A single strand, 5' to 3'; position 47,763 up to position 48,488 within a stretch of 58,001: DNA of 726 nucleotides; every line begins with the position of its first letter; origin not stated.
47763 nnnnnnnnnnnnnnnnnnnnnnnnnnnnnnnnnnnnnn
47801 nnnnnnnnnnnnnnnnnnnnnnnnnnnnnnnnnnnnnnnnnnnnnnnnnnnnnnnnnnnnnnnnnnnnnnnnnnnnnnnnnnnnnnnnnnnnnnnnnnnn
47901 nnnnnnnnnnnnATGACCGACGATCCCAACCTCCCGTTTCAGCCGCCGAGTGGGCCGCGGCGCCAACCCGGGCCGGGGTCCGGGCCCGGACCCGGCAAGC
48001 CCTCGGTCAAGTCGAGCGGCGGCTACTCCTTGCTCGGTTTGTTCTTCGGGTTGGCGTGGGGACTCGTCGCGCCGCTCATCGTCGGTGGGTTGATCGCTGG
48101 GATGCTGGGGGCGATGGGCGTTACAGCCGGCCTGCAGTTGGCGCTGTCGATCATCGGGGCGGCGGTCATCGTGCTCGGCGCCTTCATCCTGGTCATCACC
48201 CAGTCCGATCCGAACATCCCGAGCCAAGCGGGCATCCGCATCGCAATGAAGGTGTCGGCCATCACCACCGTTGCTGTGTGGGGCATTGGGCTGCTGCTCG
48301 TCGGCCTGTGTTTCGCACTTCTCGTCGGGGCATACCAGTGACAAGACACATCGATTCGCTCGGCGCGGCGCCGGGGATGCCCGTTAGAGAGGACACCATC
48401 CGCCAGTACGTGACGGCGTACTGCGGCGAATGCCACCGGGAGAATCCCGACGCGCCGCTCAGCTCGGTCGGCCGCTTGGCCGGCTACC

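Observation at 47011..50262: Translationally coupled Lgt-like / small TM / radical SAM / small TM operon: candidate undescribed membrane-lipid or lipoprotein-tailoring system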

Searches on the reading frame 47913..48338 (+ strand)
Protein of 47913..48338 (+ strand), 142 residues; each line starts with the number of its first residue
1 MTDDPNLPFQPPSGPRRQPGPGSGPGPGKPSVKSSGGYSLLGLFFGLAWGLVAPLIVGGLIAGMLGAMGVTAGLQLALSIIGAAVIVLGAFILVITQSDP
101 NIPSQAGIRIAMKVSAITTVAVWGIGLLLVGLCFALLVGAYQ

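Call 8: search_protein_families(library=pfam, proteins=[window:47913-48338:+], max_evalue=1)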
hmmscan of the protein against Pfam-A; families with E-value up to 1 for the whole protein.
window:47913-48338:+ (142 aa): 2 families
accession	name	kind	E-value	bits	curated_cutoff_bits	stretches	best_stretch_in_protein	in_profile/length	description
PF10746.14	Phage_holin_2_2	-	0.1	12.7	25.4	1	30-49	12-31/61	Phage holin T7 family, holin superfamily II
PF05277.18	DUF726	-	0.66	9.3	22.6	1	42-88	17-62/343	Protein of unknown function (DUF726)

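Call 9: search_protein_families(library=ncbifam, proteins=[window:47913-48338:+], max_evalue=1)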
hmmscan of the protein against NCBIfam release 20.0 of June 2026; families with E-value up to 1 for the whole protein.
window:47913-48338:+ (142 aa): 0 families
